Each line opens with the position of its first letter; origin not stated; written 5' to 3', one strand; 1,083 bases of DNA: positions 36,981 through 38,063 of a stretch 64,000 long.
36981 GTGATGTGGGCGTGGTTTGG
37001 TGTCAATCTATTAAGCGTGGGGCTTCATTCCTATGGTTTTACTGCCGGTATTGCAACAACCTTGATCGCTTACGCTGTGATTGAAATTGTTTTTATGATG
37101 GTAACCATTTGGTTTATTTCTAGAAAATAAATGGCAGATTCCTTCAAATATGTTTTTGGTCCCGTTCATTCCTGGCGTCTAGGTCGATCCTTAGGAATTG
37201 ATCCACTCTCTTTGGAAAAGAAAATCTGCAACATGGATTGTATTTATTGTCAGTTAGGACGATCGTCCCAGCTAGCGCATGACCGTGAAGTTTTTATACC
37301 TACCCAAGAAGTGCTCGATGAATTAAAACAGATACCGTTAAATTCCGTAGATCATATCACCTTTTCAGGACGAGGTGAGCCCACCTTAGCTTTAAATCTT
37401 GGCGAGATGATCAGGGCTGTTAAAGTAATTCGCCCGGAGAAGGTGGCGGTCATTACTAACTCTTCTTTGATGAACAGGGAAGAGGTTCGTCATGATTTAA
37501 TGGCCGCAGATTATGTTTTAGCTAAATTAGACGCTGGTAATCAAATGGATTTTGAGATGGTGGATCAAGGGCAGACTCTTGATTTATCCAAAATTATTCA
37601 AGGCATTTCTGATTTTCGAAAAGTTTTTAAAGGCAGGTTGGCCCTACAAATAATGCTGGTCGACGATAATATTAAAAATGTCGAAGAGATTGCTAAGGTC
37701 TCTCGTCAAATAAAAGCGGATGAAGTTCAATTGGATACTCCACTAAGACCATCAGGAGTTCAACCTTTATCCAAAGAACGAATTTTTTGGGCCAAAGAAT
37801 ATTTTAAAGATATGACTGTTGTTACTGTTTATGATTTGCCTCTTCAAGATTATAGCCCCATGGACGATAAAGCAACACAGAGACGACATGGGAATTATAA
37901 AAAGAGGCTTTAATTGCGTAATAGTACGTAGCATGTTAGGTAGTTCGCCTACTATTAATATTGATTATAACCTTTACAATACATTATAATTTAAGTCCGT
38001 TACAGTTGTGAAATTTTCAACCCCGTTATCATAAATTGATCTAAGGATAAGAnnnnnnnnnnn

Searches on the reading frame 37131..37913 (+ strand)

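Call 5: search_protein_families(library=ncbifam, proteins=[window:37131-37913:+], max_evalue=0.01)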
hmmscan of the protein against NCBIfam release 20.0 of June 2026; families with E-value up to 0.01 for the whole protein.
window:37131-37913:+ (260 aa): 30 families (the best 25 are shown)
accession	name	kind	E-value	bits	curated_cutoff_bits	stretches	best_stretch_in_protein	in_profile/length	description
TIGR04317.1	W_rSAM_matur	equivalog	5.2e-13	48.8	380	1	32-201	13-181/349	tungsten cofactor oxidoreductase radical SAM maturase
TIGR02666.1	moaA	equivalog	3.3e-11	42.7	284.05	1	32-248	19-230/336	GTP 3',8-cyclase MoaA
TIGR02668.1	moaA_archaeal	equivalog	4.2e-11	42.4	325.25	1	31-201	18-183/303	GTP 3',8-cyclase MoaA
NF001199.0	PRK00164.2-1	equivalog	9.2e-10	38.1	231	1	31-194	20-178/308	GTP 3',8-cyclase MoaA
NF038283.1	viperin_w_prok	equivalog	2.3e-08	33.5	180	1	32-165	11-150/281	viperin family antiviral radical SAM protein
TIGR04100.1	rSAM_pair_X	hypoth_equivalog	5.7e-08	32.6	262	1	33-194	18-183/197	TIGR04100 family radical SAM protein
TIGR03963.1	rSAM_QueE_Clost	equivalog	2.1e-07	30.9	260.1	1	31-161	27-156/219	putative 7-carboxy-7-deazaguanine synthase QueE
TIGR02495.1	NrdG2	equivalog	5.3e-07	29.2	131.15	1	33-198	26-184/193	anaerobic ribonucleoside-triphosphate reductase activating protein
TIGR04038.1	tatD_link_rSAM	subfamily_domain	8.4e-07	29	129.7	1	32-189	17-180/192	TatD family nuclease-associated radical SAM protein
TIGR04311.1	rSAM_Geo_metal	subfamily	1.4e-06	27.6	400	1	32-187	12-170/423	radical SAM/SPASM family putative metalloenzyme maturase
TIGR04054.1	rSAM_NirJ1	equivalog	1.6e-05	23.7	650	1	30-199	43-205/387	putative heme d1 biosynthesis radical SAM protein NirJ1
NF049973.1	radical_Rv1681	equivalog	6.9e-05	21.9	380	1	33-118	82-161/326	Rv1681 family radical SAM protein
TIGR04321.1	spiroSPASM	subfamily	0.0001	21.1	250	1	33-186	241-400/510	spiro-SPASM protein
NF045702.1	rSAM_GDGT_ether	equivalog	0.00011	21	450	1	33-126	96-189/486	tetraether lipid synthase Tes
NF050035.1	rSAM_WgK_link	exception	0.00014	21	650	1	32-167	18-148/367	radical SAM/SPASM peptide maturase WgkB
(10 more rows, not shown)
